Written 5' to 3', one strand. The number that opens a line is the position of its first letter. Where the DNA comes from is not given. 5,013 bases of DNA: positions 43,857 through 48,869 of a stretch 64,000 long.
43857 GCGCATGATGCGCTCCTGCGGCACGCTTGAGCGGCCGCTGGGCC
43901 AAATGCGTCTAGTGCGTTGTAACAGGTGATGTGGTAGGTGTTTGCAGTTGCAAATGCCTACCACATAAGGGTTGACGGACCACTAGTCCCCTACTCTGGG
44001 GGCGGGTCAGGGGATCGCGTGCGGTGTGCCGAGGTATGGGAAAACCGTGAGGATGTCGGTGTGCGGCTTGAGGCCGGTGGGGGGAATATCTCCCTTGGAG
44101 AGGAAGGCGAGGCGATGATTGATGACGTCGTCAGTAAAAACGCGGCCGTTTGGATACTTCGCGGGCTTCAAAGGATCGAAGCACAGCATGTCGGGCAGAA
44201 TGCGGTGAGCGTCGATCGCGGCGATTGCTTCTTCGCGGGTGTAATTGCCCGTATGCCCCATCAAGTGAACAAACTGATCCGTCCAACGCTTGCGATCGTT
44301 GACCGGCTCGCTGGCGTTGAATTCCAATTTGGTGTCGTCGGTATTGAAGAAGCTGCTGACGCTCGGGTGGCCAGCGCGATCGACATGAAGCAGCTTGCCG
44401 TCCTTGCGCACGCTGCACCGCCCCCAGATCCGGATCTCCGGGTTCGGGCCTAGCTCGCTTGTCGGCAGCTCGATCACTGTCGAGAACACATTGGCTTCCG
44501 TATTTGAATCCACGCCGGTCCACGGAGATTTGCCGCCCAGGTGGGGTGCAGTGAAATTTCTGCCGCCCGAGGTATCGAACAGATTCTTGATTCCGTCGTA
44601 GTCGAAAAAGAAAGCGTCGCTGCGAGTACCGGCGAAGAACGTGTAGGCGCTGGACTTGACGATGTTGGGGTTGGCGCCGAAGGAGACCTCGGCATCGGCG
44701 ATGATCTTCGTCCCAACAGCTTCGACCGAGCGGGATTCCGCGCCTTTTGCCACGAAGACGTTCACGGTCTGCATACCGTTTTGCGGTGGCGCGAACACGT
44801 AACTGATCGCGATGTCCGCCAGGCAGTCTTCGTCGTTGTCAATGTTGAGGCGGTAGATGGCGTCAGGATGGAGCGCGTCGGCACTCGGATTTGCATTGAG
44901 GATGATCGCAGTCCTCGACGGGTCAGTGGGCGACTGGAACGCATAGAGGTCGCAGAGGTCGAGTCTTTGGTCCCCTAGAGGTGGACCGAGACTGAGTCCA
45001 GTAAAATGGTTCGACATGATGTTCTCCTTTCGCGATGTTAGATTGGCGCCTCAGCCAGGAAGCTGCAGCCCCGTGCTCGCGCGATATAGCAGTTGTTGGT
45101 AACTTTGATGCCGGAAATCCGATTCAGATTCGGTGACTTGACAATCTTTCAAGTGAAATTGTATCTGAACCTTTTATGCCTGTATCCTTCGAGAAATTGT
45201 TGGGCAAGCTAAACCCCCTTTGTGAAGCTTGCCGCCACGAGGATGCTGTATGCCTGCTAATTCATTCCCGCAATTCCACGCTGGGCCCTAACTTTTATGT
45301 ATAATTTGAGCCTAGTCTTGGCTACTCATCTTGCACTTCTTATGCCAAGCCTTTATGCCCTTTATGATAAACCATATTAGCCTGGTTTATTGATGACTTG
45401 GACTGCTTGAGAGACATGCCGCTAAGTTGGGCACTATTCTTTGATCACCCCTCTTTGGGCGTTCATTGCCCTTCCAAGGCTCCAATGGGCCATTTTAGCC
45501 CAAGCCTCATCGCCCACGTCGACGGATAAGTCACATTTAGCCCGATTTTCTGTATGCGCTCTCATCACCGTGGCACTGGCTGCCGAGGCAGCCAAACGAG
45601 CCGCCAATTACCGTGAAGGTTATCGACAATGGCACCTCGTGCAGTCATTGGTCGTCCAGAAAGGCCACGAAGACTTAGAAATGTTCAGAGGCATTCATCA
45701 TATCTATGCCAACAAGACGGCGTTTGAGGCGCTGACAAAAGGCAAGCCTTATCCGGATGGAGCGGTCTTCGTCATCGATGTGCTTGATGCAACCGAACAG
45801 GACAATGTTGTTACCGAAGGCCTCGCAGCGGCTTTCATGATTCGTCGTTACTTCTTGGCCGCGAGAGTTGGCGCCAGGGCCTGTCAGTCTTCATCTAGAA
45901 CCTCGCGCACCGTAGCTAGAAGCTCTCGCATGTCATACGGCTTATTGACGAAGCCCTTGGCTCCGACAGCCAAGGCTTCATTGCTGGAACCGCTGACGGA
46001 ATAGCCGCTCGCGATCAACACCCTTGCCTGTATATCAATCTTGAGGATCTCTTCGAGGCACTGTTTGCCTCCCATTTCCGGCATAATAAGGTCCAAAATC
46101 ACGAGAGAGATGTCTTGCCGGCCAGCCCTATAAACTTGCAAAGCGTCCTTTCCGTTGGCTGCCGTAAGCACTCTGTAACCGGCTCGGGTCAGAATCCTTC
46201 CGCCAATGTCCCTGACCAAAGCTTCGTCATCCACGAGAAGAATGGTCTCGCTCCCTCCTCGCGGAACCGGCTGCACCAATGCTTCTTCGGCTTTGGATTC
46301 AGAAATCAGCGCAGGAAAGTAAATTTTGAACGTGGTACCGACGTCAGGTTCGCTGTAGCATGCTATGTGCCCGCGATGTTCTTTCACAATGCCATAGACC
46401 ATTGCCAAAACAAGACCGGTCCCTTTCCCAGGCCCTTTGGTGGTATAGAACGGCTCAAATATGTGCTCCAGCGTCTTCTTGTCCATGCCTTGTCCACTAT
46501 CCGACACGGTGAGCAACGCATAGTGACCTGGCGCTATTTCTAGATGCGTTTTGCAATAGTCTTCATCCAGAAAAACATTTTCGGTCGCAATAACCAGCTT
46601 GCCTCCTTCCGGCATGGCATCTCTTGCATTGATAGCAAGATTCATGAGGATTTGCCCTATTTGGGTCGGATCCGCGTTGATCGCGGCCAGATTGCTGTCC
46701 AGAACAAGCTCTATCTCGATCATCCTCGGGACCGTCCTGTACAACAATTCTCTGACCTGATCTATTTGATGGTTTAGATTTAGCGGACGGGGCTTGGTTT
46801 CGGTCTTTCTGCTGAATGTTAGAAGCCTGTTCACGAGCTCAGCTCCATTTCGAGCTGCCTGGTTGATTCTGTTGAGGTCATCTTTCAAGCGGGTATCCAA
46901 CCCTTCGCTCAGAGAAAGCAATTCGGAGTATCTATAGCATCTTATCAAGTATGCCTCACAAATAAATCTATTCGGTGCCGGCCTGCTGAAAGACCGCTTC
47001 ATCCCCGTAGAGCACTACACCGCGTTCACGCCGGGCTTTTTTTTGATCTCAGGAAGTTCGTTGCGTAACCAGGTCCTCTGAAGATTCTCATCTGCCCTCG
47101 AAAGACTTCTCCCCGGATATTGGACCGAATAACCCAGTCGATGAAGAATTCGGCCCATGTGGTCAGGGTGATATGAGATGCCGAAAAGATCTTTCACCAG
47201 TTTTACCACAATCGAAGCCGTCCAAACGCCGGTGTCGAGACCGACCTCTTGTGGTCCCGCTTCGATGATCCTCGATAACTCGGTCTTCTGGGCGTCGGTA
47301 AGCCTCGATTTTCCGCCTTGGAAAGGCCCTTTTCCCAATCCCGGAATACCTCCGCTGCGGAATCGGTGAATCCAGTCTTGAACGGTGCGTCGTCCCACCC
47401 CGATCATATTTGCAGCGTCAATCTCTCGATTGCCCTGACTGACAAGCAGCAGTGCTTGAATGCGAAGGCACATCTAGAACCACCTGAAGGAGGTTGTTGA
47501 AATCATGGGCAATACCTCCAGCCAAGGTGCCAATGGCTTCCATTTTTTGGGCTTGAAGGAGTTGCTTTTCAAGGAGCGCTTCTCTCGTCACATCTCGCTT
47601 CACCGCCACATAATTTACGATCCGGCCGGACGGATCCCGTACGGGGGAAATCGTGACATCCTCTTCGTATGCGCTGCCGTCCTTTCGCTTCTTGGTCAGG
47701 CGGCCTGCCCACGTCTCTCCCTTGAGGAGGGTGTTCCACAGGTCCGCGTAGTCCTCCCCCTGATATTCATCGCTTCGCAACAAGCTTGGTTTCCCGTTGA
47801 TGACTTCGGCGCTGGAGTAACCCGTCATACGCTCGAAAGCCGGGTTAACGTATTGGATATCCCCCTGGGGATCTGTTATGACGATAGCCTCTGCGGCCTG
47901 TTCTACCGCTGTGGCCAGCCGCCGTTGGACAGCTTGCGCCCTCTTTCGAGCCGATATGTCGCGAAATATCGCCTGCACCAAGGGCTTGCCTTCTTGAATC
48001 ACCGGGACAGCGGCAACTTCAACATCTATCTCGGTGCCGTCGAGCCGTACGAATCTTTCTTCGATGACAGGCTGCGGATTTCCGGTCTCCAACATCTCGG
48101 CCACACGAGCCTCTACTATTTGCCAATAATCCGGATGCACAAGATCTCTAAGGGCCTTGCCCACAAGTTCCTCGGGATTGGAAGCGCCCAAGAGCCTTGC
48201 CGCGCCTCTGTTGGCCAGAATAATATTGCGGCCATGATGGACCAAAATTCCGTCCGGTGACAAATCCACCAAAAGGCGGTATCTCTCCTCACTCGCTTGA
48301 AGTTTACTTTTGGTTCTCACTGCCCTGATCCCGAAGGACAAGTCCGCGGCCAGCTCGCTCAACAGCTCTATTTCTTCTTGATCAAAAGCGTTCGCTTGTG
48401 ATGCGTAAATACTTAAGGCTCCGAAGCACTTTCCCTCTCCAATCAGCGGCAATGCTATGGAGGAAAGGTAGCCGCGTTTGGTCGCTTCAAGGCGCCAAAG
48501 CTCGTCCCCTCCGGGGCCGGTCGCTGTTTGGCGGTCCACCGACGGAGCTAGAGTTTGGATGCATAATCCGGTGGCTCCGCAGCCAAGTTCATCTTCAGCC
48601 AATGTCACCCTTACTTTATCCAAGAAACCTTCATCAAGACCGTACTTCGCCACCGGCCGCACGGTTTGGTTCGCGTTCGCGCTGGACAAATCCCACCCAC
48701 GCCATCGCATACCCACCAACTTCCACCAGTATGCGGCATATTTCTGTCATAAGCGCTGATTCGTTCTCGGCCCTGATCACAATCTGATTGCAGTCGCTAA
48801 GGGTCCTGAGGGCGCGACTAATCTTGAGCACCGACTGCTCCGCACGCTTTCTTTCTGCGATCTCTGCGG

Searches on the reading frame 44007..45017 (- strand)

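Call 11: search_protein_families(library=pfam, proteins=[window:44007-45017:-], max_evalue=0.01)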
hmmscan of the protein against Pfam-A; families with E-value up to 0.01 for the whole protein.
window:44007-45017:- (336 aa): 1 family
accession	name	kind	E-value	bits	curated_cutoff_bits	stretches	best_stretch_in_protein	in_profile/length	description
PF14224.11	DUF4331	-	4.2e-28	99.2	27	1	16-247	12-289/421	Domain of unknown function (DUF4331)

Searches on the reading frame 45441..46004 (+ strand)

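Call 80: search_protein_families(library=pfam, proteins=[window:45441-46004:+], max_evalue=0.001)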
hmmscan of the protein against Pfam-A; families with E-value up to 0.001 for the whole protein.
window:45441-46004:+ (187 aa): 1 family
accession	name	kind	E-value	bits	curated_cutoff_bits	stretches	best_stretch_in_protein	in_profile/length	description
PF16694.10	Cytochrome_P460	-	1.8e-11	45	27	1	59-122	2-59/125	Cytochrome P460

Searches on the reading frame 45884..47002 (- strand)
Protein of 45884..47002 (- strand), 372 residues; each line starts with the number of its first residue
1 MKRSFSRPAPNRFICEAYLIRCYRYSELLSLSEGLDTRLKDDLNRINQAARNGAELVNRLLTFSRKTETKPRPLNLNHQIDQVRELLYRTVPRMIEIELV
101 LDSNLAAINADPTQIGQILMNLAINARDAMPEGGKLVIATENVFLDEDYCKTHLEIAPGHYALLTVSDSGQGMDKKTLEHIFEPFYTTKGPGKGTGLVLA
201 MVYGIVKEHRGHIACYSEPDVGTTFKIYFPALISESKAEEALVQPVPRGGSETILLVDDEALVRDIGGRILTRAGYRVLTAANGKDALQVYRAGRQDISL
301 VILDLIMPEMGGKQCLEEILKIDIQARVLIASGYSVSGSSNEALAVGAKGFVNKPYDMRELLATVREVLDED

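Call 11: search_protein_families(library=pfam, proteins=[window:45884-47002:-], max_evalue=0.01)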
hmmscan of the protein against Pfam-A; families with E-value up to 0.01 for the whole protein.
window:45884-47002:- (372 aa): 4 families
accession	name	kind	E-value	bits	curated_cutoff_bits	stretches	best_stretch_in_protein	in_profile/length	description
PF00072.30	Response_reg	-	2.4e-22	79.6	30.2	1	254-365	1-110/111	Response regulator receiver domain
PF02518.31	HATPase_c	-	2e-20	73.7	26.4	1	111-231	2-109/111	Histidine kinase-, DNA gyrase B-, and HSP90-like ATPase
PF00512.31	HisKA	-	0.0011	19.4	26.9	1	25-67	23-64/66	His Kinase A (phospho-acceptor) domain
PF10090.15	HPTransfase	-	0.0033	17.6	22.9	0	114-141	31-58/123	Histidine phosphotransferase C-terminal domain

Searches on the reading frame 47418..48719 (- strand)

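Call 20: search_protein_families(library=pfam, proteins=[window:47418-48719:-], max_evalue=0.001)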
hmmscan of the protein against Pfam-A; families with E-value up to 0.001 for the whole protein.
window:47418-48719:- (433 aa): 8 families
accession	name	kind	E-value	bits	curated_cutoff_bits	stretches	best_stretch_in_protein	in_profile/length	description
PF00989.32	PAS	-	1.2e-35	122.4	22.6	2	267-377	2-113/113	PAS fold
PF13426.13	PAS_9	-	3.6e-35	120.8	27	2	277-378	2-102/103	PAS domain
PF08448.16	PAS_4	-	8.9e-25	87.5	23.1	2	273-380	2-108/110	PAS fold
PF13188.13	PAS_8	-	4.8e-22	77.5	21.8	2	266-320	1-53/65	PAS domain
PF08447.18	PAS_3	-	4.1e-17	62.7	25.6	2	290-373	3-88/89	PAS fold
PF13185.12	GAF_2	-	9.1e-12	45.8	28.6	1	41-131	48-135/136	GAF domain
PF01590.32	GAF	-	1.8e-07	32.2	22.4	1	74-128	77-130/133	GAF domain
PF24820.1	Diguanyl_cycl_sensor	-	1.9e-05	25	28.1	0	158-254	10-109/109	Diguanylate cyclase-like sensor domain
